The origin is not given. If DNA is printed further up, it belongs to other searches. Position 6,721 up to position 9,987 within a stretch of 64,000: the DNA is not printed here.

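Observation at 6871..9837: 988-aa HD phosphohydrolase::Hsp90/sacsin-type GHKL ATPase fusion with about 430 unassigned C-terminal residues - candidate single-gene conflict/defence factor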

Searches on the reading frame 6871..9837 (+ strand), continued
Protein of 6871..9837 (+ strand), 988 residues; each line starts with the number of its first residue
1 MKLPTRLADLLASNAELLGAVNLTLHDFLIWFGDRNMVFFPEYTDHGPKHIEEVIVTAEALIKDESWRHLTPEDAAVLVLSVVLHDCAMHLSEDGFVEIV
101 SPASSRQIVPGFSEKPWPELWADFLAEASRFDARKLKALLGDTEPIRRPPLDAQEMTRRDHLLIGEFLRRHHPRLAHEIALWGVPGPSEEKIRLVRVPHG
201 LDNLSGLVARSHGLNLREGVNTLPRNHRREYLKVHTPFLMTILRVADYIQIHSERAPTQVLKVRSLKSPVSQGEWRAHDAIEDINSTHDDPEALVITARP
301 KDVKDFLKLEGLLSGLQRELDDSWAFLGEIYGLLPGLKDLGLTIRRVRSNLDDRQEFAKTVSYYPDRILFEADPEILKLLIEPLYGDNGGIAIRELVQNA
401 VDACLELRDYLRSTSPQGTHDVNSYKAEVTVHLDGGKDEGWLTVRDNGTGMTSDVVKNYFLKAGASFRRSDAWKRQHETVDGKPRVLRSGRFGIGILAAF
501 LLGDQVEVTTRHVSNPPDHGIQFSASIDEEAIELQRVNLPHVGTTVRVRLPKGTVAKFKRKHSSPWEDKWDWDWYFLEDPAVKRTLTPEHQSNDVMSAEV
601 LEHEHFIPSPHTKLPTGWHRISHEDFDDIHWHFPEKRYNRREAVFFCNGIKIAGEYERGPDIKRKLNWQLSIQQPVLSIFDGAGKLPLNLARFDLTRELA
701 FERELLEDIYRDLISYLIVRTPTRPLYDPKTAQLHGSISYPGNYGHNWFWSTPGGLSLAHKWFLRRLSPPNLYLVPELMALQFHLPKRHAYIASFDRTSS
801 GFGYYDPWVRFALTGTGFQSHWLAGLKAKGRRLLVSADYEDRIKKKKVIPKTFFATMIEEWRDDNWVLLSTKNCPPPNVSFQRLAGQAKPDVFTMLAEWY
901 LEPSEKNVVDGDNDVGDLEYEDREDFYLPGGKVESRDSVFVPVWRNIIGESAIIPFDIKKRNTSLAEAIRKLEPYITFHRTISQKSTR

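Call 88: search_protein_families(library=pfam, proteins=[L044:9866-12295:+, L047:9863-12907:+, L049:5981-9394:+, L055:9869-12892:+, L060:9875-12949:+, L063:9821-13006:+, L069:9848-12835:+, L075:9854-13252:+, L079:1388-4738:+], max_evalue=0.001)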
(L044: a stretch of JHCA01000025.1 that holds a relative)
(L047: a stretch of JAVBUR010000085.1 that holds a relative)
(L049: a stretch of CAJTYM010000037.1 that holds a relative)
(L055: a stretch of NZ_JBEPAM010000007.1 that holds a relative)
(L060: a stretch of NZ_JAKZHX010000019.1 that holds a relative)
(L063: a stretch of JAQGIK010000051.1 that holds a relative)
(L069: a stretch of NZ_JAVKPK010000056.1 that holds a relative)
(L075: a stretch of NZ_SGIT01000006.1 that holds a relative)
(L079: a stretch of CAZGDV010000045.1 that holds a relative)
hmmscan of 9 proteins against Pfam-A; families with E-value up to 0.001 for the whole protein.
L044:9866-12295:+ (810 aa): 4 families
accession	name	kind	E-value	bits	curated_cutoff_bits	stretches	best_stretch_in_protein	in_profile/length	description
PF24391.1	HD-CE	-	9.6e-53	180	27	1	48-315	2-261/263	HD-CE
PF13589.12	HATPase_c_3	-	2.9e-09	37.5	25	1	391-505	5-95/137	Histidine kinase-, DNA gyrase B-, and HSP90-like ATPase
PF24401.1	iHD-CE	-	4.7e-09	36.4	27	1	53-318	52-321/349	iHD-CE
PF02518.31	HATPase_c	-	2.1e-05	25.4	26.4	1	392-459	9-63/111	Histidine kinase-, DNA gyrase B-, and HSP90-like ATPase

L047:9863-12907:+ (1015 aa): 3 families
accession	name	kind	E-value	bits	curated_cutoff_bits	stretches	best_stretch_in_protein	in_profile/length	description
PF24391.1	HD-CE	-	6.9e-53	180.5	27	1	48-324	1-262/263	HD-CE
PF13589.12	HATPase_c_3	-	4e-11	43.5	25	1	386-530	4-135/137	Histidine kinase-, DNA gyrase B-, and HSP90-like ATPase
PF02518.31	HATPase_c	-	0.00066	20.5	26.4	0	388-487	9-85/111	Histidine kinase-, DNA gyrase B-, and HSP90-like ATPase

L049:5981-9394:+ (1138 aa): 3 families
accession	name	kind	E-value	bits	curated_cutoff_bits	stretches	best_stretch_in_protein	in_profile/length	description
PF24391.1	HD-CE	-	2.1e-47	162.5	27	1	70-318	1-262/263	HD-CE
PF13589.12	HATPase_c_3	-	2.6e-06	27.9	25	1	378-482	5-82/137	Histidine kinase-, DNA gyrase B-, and HSP90-like ATPase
PF02518.31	HATPase_c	-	1.4e-05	25.9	26.4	1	380-450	10-63/111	Histidine kinase-, DNA gyrase B-, and HSP90-like ATPase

L055:9869-12892:+ (1008 aa): 3 families
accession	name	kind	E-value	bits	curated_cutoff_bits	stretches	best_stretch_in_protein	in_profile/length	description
PF24391.1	HD-CE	-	1.1e-52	179.8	27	1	46-324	1-262/263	HD-CE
PF13589.12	HATPase_c_3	-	1.2e-12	48.5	25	1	385-516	3-123/137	Histidine kinase-, DNA gyrase B-, and HSP90-like ATPase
PF02518.31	HATPase_c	-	7.1e-05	23.7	26.4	1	388-446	9-57/111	Histidine kinase-, DNA gyrase B-, and HSP90-like ATPase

L060:9875-12949:+ (1025 aa): 2 families
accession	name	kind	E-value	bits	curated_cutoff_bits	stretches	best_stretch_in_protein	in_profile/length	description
PF24391.1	HD-CE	-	2.6e-55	188.4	27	1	44-313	1-263/263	HD-CE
PF13589.12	HATPase_c_3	-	1.7e-07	31.8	25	1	379-521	7-103/137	Histidine kinase-, DNA gyrase B-, and HSP90-like ATPase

L063:9821-13006:+ (1062 aa): 2 families
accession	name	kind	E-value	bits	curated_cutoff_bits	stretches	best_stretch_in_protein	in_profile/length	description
PF24391.1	HD-CE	-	8.2e-44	150.7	27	1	84-360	1-261/263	HD-CE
PF13589.12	HATPase_c_3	-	2.7e-11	44.1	25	1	422-558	3-124/137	Histidine kinase-, DNA gyrase B-, and HSP90-like ATPase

L069:9848-12835:+ (996 aa): 3 families
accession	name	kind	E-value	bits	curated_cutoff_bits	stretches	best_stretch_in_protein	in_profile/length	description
PF24391.1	HD-CE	-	6.4e-56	190.4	27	1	52-303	1-260/263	HD-CE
PF13589.12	HATPase_c_3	-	2.6e-07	31.2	25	1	372-474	7-94/137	Histidine kinase-, DNA gyrase B-, and HSP90-like ATPase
PF24401.1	iHD-CE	-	0.00076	19.2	27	0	28-301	22-315/349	iHD-CE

L075:9854-13252:+ (1133 aa): 3 families
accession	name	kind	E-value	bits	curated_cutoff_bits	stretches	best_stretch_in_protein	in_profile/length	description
PF24391.1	HD-CE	-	4.3e-39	135.2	27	1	53-292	1-248/263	HD-CE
PF13589.12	HATPase_c_3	-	3.1e-09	37.4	25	1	363-474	7-95/137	Histidine kinase-, DNA gyrase B-, and HSP90-like ATPase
PF02518.31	HATPase_c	-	5.9e-05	23.9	26.4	1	363-514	10-105/111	Histidine kinase-, DNA gyrase B-, and HSP90-like ATPase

L079:1388-4738:+ (1117 aa): 2 families
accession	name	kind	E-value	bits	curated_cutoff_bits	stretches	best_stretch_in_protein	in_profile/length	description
PF24391.1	HD-CE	-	1.5e-38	133.4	27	1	55-314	1-261/263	HD-CE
PF13589.12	HATPase_c_3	-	3.3e-07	30.8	25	1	376-486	7-95/137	Histidine kinase-, DNA gyrase B-, and HSP90-like ATPase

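Call 89: search_protein_families(library=padloc, proteins=[L044:9866-12295:+, L047:9863-12907:+, L055:9869-12892:+, L069:9848-12835:+, L075:9854-13252:+, P0017, P0028, L093:7860-10358:+], max_evalue=0.01)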
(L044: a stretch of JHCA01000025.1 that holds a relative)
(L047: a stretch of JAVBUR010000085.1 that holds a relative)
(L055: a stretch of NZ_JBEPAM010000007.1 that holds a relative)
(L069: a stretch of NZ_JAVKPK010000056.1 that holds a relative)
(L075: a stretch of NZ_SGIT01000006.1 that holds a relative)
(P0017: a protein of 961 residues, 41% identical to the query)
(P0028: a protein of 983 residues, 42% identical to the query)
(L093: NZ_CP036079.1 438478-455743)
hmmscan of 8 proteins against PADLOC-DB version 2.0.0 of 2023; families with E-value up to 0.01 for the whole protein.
L044:9866-12295:+ (810 aa): 0 families

L047:9863-12907:+ (1015 aa): 0 families

L055:9869-12892:+ (1008 aa): 2 families
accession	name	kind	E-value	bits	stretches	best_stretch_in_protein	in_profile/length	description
PDLC03762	RT_UG24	-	1.1e-05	21.9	1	78-267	728-897/1036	DRT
PDLC03419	REase_II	-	0.0023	14.3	1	363-501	5-132/695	Type II restriction enzyme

L069:9848-12835:+ (996 aa): 2 families
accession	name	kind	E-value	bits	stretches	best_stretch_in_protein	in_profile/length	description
PDLC03762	RT_UG24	-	7.9e-19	65.3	1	55-276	699-911/1036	DRT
PDLC03485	REase_II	-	1.8e-05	21.4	1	401-472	45-114/611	Type II restriction enzyme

L075:9854-13252:+ (1133 aa): 1 family
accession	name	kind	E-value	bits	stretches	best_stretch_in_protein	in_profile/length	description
PDLC03419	REase_II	-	0.008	12.5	0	403-475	51-123/695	Type II restriction enzyme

P0017 (961 aa): 1 family
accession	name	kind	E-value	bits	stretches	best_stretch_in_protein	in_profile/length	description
PDLC03419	REase_II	-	2.4e-05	20.9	1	433-533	42-137/695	Type II restriction enzyme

P0028 (983 aa): 0 families

L093:7860-10358:+ (833 aa): 1 family
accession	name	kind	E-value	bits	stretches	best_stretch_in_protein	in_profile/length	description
PDLC03419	REase_II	-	1.5e-06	24.8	1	384-475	48-140/695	Type II restriction enzyme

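Call 92: search_protein_families(library=pfam, alignment_id=A4, max_evalue=0.0001)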
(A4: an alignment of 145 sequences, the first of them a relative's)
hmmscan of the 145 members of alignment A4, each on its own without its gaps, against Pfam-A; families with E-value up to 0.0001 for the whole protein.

A. member 1, L002:4574-5218:- (215 aa): 1 family
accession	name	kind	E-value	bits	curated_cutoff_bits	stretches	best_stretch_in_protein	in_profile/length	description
PF01081.25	Aldolase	-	9e-45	153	27.8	1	8-196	3-190/196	KDPG and KHG aldolase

B. families by the number of members that match (of 145 scanned): 179 families (the first 25 are shown)
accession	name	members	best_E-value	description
PF13424.12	TPR_12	2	8.7e-70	Tetratricopeptide repeat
PF13374.12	TPR_10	2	2.4e-61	Tetratricopeptide repeat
PF00144.29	Beta-lactamase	2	1.5e-52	Beta-lactamase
PF07719.23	TPR_2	2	6.5e-34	Tetratricopeptide repeat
PF00515.34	TPR_1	2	6.9e-31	Tetratricopeptide repeat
PF00543.27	P-II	2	1.7e-28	Nitrogen regulatory protein P-II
PF00072.30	Response_reg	2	4.9e-27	Response regulator receiver domain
PF01839.29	FG-GAP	2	3.9e-21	FG-GAP repeat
PF13432.12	TPR_16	2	3.5e-20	Tetratricopeptide repeat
PF13181.12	TPR_8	2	6.9e-20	Tetratricopeptide repeat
PF03328.21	HpcH_HpaI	2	7.1e-18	HpcH/HpaI aldolase/citrate lyase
PF13517.12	FG-GAP_3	2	1e-16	FG-GAP-like repeat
PF13428.12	TPR_14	2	9.3e-15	Tetratricopeptide repeat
PF01590.32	GAF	2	9.4e-15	GAF domain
PF13519.12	VWA_2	2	5.5e-12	von Willebrand factor type A domain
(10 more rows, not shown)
